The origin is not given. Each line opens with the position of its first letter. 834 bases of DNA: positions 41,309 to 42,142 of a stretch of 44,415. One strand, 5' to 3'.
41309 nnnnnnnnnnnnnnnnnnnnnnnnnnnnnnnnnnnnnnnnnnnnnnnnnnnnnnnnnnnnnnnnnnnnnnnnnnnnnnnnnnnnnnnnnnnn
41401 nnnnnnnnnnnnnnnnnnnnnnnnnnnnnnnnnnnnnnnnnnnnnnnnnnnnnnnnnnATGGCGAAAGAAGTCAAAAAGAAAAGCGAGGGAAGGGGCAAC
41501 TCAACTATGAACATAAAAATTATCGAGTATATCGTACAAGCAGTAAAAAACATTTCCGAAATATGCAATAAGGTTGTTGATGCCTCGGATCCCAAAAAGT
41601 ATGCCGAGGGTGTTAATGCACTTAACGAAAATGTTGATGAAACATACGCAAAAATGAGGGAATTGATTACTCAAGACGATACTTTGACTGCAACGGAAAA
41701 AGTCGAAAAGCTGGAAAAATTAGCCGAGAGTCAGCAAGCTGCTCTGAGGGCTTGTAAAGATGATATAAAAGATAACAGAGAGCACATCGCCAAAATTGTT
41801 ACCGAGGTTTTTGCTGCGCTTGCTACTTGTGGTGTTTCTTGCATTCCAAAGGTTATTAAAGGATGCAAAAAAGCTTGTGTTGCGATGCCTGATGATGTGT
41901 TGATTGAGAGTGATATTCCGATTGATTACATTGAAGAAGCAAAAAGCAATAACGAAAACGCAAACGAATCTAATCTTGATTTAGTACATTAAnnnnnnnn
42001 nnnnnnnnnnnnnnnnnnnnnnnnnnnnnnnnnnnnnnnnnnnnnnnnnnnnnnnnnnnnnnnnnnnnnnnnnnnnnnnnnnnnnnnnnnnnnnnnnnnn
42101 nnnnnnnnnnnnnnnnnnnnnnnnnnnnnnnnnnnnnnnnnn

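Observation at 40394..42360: AT-rich ~2-kb islet between tRNA-Cys and a long inverted repeat: XRE repressor plus three small proteins with no assignable function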

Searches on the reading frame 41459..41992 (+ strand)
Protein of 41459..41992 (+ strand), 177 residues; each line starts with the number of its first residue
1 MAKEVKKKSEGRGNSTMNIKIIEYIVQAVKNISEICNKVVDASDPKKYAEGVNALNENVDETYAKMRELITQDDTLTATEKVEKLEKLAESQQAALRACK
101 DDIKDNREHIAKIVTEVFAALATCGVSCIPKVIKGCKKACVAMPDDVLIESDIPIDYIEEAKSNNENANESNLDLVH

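Call 6: search_protein_families(library=pfam, proteins=[window:41459-41992:+], max_evalue=1)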
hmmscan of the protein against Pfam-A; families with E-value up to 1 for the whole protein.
window:41459-41992:+ (177 aa): 15 families
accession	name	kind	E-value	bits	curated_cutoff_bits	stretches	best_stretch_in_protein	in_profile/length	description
PF07730.19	HisKA_3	-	0.0028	18.6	24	1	34-71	25-61/68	Histidine kinase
PF02520.22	ANIS5_cation-bd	-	0.0039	17.7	29.3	1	70-123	9-64/109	SXP/RAL-2 family protein Ani s 5-like, metal-binding domain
PF21774.3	NagJ_C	-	0.013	16.6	28.3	1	31-115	5-89/114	Hyaluronidase post-catalytic domain-like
PF08702.15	Fib_alpha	-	0.018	15.7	29.9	1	29-130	34-138/143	Fibrinogen alpha/beta chain family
PF20882.2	Sos7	-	0.036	14.6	27.3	1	68-117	22-71/75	Kinetochore protein Sos7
PF00836.24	Stathmin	-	0.036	14.5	24.7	1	52-115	69-132/136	Stathmin family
PF01232.29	Mannitol_dh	-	0.042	14.3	27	1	13-98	24-107/199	Mannitol dehydrogenase Rossmann domain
PF14276.11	DUF4363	-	0.061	13.8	27.5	1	21-112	6-98/107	Domain of unknown function (DUF4363)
PF10157.14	BORCS6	-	0.065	13.8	35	1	25-86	30-87/101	BLOC-1-related complex sub-unit 6 C-terminal helix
PF07361.16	Cytochrom_B562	-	0.069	14.2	30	1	20-88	31-93/102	Cytochrome b562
PF10805.13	DUF2730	-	0.12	13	24.9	1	46-105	27-88/102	Protein of unknown function (DUF2730)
PF18196.7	Cdh1_DBD_1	-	0.22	12.3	26.4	1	14-96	29-110/120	Chromodomain helicase DNA-binding domain 1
PF17389.8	Bac_rhamnosid6H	-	0.22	11.2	24.5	1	24-110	174-261/339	Bacterial alpha-L-rhamnosidase 6 hairpin glycosidase domain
PF20175.3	Tra1_central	-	0.24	10.5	27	1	6-117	156-263/585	Tra1 HEAT repeat central region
PF07802.16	GCK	-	0.67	10.8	27.2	0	94-124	19-49/74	GCK domain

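Call 7: search_protein_families(library=phrogs, proteins=[window:41459-41992:+], max_evalue=1)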
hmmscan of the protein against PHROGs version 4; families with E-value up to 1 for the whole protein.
window:41459-41992:+ (177 aa): 11 families
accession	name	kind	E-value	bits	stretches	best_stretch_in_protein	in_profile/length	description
phrog_12839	-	unknown function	0.00072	20.3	1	11-88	65-144/222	-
phrog_34316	-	unknown function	0.0014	19.2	1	62-130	121-187/221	-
phrog_24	-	tail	0.0073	15.4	1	8-112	68-169/1151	tail length tape measure protein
phrog_3556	-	unknown function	0.0083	16.2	1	80-122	174-216/276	-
phrog_17212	-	connector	0.018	14.5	1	20-121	44-139/631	pre-neck appendage protein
phrog_25855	-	unknown function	0.031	15.3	1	14-121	12-124/136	-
phrog_2538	-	head and packaging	0.11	13.6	1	15-101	4-86/129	terminase small subunit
phrog_4297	-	lysis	0.12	13.4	1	18-109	11-103/130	Rz-like spanin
phrog_154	-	DNA, RNA and nucleotide metabolism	0.31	12.2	1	3-87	26-106/112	replication initiation protein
phrog_8716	-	tail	0.44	11.8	1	18-102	9-86/152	tail fiber protein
phrog_8749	-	unknown function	0.47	11.3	1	27-93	62-128/134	-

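Call 8: search_protein_families(library=padloc, proteins=[window:41459-41992:+], max_evalue=1)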
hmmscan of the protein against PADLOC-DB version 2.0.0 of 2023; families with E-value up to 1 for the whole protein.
window:41459-41992:+ (177 aa): 0 families

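Call 13: find_encoding_contigs(protein=window:41459-41992:+, flank=10000, max_places=10)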
Protein window:41459-41992:+ (177 aa): 1 contig read that carries it; 1 place shown.
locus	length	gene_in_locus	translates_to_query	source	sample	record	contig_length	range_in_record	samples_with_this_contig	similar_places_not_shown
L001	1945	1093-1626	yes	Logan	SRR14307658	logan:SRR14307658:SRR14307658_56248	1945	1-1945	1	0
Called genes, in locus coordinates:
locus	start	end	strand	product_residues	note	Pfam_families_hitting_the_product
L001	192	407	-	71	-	PF12844:HTH_19, PF13560:HTH_31, PF01381:HTH_3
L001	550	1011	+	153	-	-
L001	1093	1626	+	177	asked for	-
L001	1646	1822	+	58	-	PF20037:DUF6440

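Call 15: find_homologous_proteins(query=window:41459-41992:+, max_evalue=0.01)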
Query window:41459-41992:+ (177 aa): 20 proteins with E <= 0.01 among 205 candidates.
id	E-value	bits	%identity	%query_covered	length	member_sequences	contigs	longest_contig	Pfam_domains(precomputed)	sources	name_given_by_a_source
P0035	6.6e-106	369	100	100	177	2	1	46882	-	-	-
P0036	1.1e-67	245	75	86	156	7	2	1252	-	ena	-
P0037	1.3e-65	238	76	82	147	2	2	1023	-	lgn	-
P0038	1.5e-65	238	76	82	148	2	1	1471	-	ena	-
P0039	2.7e-65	237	74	87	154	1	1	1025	-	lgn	-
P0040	1.3e-64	235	70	93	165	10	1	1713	-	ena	-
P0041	2.0e-64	234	76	81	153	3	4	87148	-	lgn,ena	-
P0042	3.0e-64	234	76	81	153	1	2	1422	-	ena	-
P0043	7.2e-64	232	74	83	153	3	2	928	-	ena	-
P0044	4.5e-60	220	69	90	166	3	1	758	-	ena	-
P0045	1.1e-59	219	70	85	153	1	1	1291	-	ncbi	-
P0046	6.7e-57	210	68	81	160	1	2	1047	-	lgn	-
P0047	4.3e-49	184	66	74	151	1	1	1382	-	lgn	-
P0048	1.6e-43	166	60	78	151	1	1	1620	-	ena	-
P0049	2.5e-42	162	56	79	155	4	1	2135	-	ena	-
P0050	1.2e-41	160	57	79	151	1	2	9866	-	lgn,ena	-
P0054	2.5e-21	94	41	69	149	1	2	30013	-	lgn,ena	-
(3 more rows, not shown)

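Call 27: find_encoding_contigs(protein=P0054, flank=8000, max_places=3)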
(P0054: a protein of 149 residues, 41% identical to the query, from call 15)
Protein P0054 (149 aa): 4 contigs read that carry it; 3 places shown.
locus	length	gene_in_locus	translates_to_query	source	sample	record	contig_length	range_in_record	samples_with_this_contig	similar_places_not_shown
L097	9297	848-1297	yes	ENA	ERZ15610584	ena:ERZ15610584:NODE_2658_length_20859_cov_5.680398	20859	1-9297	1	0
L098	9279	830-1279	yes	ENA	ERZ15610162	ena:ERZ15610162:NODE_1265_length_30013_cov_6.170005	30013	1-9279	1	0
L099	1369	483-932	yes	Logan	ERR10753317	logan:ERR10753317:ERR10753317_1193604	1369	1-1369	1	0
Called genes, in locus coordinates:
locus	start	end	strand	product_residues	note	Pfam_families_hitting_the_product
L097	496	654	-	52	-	PF01381:HTH_3, PF12844:HTH_19 (weak), PF13560:HTH_31 (weak)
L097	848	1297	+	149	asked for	-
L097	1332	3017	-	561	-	PF13385:Laminin_G_3, PF00149:Metallophos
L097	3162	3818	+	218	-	PF00702:Hydrolase, PF12710:HAD (weak), PF13419:HAD_2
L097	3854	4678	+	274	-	PF14808:TMEM164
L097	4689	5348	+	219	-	-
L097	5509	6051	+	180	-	PF10688:Imp-YgjV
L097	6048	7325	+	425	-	PF00916:Sulfate_transp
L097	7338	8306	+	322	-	PF13354:Beta-lactamase2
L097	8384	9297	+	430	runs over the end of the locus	PF03600:CitMHS, PF16980:CitMHS_2 (faint), PF06808:DctM, PF03600:CitMHS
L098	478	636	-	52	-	PF01381:HTH_3, PF12844:HTH_19 (weak), PF13560:HTH_31 (weak)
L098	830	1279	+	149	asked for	-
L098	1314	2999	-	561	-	PF13385:Laminin_G_3, PF00149:Metallophos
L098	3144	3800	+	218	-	PF00702:Hydrolase, PF12710:HAD (weak), PF13419:HAD_2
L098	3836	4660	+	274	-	PF14808:TMEM164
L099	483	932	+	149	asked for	-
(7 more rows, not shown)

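Call 36: find_related_loci(query=A2, collection=viral_contigs, flank=6000)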
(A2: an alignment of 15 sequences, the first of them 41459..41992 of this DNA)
Query A2 (177 aa) in viral_contigs; peptide patterns used: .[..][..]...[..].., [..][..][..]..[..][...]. (x = any residue, [..] = any of these).
27 stretches matched a pattern, but none encodes a relative of the query by tblastn (E <= 1e-3).

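Call 47: find_encoding_contigs(protein=P0050, flank=8000, max_places=4)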
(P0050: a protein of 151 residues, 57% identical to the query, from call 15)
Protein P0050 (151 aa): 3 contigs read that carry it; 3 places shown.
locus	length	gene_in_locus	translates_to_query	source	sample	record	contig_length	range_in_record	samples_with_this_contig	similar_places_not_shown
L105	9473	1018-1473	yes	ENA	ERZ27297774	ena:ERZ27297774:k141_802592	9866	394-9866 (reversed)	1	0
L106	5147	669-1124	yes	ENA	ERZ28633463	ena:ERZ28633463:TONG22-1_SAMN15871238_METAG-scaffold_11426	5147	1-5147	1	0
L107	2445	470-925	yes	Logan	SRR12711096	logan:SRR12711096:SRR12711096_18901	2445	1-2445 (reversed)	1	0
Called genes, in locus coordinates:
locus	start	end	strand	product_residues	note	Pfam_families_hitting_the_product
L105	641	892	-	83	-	-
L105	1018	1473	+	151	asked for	-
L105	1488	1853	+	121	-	-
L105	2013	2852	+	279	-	PF02811:PHP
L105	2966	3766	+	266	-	PF00106:adh_short, PF08659:KR, PF13561:adh_short_C2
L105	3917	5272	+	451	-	PF00209:SNF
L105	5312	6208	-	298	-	PF00781:DAGK_cat, PF19279:YegS_C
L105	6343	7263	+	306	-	PF04909:Amidohydro_2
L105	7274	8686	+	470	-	PF01235:Na_Ala_symp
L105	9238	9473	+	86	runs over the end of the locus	PF12728:HTH_17 (weak)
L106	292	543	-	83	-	-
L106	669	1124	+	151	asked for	-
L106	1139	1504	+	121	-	-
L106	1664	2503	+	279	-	PF02811:PHP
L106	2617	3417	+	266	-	PF00106:adh_short, PF08659:KR, PF13561:adh_short_C2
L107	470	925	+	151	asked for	-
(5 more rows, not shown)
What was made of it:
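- The XRE-HEL pairing recurs in three diverged lineages (calls 27, 47).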

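Call 49: predict_structure(alignment_id=A2)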
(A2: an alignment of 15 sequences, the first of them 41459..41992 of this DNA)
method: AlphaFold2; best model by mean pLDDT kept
length: 177 residues; sequences in the alignment: 15
mean_pLDDT: 58.8   pTM: 0.47
mean pLDDT of the five models: 58.8, 56.6, 56.3, 54.6, 53.2
residues with pLDDT >= 90: 0; 70-90: 67; 50-70: 43; < 50: 67
segments of 3 or more residues with pLDDT < 50: 1-4, 7-17, 126-177
pLDDT, mean of each block of 10 residues (from residue 1): 46 47 67 71 74 80 81 80 83 77 60 67 51 31 31 34 33 38
secondary structure, 60 per line:
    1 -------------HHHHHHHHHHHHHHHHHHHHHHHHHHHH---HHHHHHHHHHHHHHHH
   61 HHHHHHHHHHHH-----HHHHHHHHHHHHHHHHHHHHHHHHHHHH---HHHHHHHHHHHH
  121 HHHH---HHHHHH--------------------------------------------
elements in order: H14-41 H45-72 H78-105 H109-124 H128-133
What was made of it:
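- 41459..41992 (+): 177-aa helical protein (HEL). The prediction shows three long helices, a borderline hydrophobic helix and an acidic tail. C99 and the T123-C124-G125 motif are invariant. AF2 pLDDT 59 (call 49).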

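Call 56: fold_search(model_id=the predicted structure, library=pdb)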
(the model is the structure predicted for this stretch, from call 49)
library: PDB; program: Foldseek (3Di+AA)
matches with E <= 10: 644; with E <= 0.001: 0
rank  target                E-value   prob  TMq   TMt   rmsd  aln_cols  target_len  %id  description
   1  2lfd_MODEL_1_A        1.2e-01  0.99  0.44  0.61   5.0       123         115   15  Solution NMR structure of Diiron protein in presence of 2 eq Zn2+, Northeast Structural Genomics Consortium Ta (released 2011-08-24)
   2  6o3e_B                1.4e-01  0.91  0.35  0.14   7.1       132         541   15  mouse aE-catenin 82-883 (released 2019-11-13)
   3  1orj_A                2.0e-01  0.92  0.39  0.50   5.1       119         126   18  FLAGELLAR EXPORT CHAPERONE (released 2003-09-16)
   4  1orj_D                2.0e-01  0.75  0.31  0.41   9.2       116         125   18  FLAGELLAR EXPORT CHAPERONE (released 2003-09-16)
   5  2l6f_MODEL_1_A        2.2e-01  0.93  0.43  0.43   5.8       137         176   15  NMR Solution structure of FAT domain of FAK complexed with LD2 and LD4 motifs of PAXILLIN (released 2012-05-30)
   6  1qvx_MODEL_1_A        2.5e-01  0.69  0.31  0.38  10.2       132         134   16  SOLUTION STRUCTURE OF THE FAT DOMAIN OF FOCAL ADHESION KINASE (released 2004-03-02)
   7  4k1n_A                2.6e-01  0.90  0.37  0.15   6.5       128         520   16  Crystal structure of full-length mouse alphaE-catenin (released 2013-05-01)
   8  3waq                  2.7e-01  0.97  0.40  0.50   3.8       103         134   16  Hemerythrin-like domain of DcrH I119E mutant (met) (released 2014-03-19)
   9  7jrq                  2.7e-01  0.82  0.35  0.43   6.0       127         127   16  Crystallographically Characterized De Novo Designed Mn-Diphenylporphyrin Binding Protein (released 2021-01-13)
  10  3lg7_C                2.7e-01  0.30  0.21  0.27  11.5       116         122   11  Crystal structure of HIV epitope-scaffold 4E10_S0_1EZ3A_002_C (released 2010-09-22)
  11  3cax                  3.2e-01  0.80  0.36  0.21   7.2       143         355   10  Crystal structure of uncharacterized protein PF0695 (released 2008-03-18)
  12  8sjh_B                3.4e-01  0.95  0.39  0.55   4.5       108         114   11  Zn-Bound Structure of Computationally Designed Homotrimer TP1 (released 2023-07-05)
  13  1ktm_MODEL_1_A        3.6e-01  0.85  0.42  0.49   7.0       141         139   16  SOLUTION STRUCTURE OF FAT DOMAIN OF FOCAL ADHESION KINASE (released 2003-01-16)
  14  8sjh_A                3.8e-01  0.92  0.38  0.56   4.5       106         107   11  Zn-Bound Structure of Computationally Designed Homotrimer TP1 (released 2023-07-05)
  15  6rz8                  3.8e-01  0.72  0.37  0.21   5.8       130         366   11  Crystal structure of the human cysteinyl leukotriene receptor 2 in complex with ONO-2080365 (released 2019-12-11)
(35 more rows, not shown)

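Call 57: find_related_loci(query=A2, collection=metagenome_contigs, flank=6000)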
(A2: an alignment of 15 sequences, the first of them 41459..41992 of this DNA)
Query A2 (177 aa) in metagenome_contigs; peptide patterns used: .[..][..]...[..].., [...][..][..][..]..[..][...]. (x = any residue, [..] = any of these).
79 stretches matched a pattern; 2 encode a relative of the query (tblastn E <= 1e-3); 2 distinct loci.
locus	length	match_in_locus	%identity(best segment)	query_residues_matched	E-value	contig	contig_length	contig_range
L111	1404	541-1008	71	12-167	4e-79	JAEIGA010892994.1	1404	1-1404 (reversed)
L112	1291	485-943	69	13-167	8e-73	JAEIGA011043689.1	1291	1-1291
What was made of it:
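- Tried and rejected: It returned only two short contigs (call 57).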

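Call 64: search_protein_families(library=padloc, proteins=[L105:1488-1853:+], max_evalue=0.01)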
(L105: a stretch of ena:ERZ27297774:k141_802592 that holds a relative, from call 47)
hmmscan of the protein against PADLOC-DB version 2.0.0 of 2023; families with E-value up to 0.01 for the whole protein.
L105:1488-1853:+ (121 aa): 0 families

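Call 65: search_protein_families(library=ncbifam, proteins=[window:41459-41992:+], max_evalue=0.01)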
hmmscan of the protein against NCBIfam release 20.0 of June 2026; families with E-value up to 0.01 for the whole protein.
window:41459-41992:+ (177 aa): 0 families

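Call 80: search_solved_structures(query=A2, max_evalue=1)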
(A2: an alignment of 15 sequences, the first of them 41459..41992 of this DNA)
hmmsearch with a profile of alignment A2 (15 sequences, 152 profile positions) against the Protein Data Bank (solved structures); distinct sequences matched with E-value up to 1: 4.
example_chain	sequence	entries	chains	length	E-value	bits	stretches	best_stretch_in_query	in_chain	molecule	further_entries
9r1o_A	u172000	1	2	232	0.07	16.1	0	4-65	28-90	sc-apCC-6-DPH-NR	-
8oyv_A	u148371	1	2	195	0.11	15.4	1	30-89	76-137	De novo designed soluble Claudin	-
8qad_A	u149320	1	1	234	0.57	13.1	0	4-45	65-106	sc-apCC-6-LLIA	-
6vy1_A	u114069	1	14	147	0.61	13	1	39-68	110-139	Prefoldin subunit alpha 2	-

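Call 101: search_dna_similar(query=window:41459-41992:+, collection=phages, mode=protein, max_evalue=0.01, max_rows=10)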
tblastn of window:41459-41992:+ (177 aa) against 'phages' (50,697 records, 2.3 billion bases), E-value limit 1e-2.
No match.

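Call 103: search_dna_similar(query=window:41459-41992:+, collection=plasmids, mode=protein, max_evalue=0.01, max_rows=10)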
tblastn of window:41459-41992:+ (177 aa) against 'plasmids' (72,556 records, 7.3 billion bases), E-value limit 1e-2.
No match.

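Call 109: search_protein_families(library=pfam, proteins=[L105:1488-1853:+, L105:641-901:-, L097:496-699:-], max_evalue=0.01)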
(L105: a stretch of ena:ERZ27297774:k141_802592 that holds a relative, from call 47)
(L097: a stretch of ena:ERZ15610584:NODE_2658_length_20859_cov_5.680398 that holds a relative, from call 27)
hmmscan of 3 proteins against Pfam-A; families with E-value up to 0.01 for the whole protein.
L105:1488-1853:+ (121 aa): 2 families
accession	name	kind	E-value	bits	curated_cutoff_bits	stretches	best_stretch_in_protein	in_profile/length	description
PF21344.3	Zn_ribbon_LysW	-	0.0035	17.4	27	1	15-40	3-31/46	Alpha-aminoadipate carrier protein LysW-like, globular domain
PF08271.17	Zn_Ribbon_TF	-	0.0039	17.1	29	1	14-38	2-27/43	TFIIB zinc-binding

L105:641-901:- (86 aa): 2 families
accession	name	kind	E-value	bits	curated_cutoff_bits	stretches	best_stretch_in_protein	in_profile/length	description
PF12844.13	HTH_19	-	6.8e-05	23.1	30.2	1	18-85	1-63/64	Helix-turn-helix domain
PF01381.28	HTH_3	-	0.0019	18.7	23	1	21-79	1-54/55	Helix-turn-helix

L097:496-699:- (67 aa): 6 families
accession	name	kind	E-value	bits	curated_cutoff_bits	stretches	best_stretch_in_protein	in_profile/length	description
PF01381.28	HTH_3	-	1.7e-17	63.6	23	1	2-56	1-55/55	Helix-turn-helix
PF12844.13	HTH_19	-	5.3e-12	45.9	30.2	1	1-60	3-62/64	Helix-turn-helix domain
PF13560.12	HTH_31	-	9.6e-10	39.1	27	1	1-54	5-59/64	Helix-turn-helix domain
PF13443.12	HTH_26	-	1.4e-08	35.3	22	1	1-59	1-60/63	Cro/C1-type HTH DNA-binding domain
PF22495.2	HTH_92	-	0.0013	18.4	27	1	3-37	1-35/45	RsaL-like HTH domain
PF08667.16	BetR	-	0.0026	18.3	21.6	1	10-62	24-74/148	BetR domain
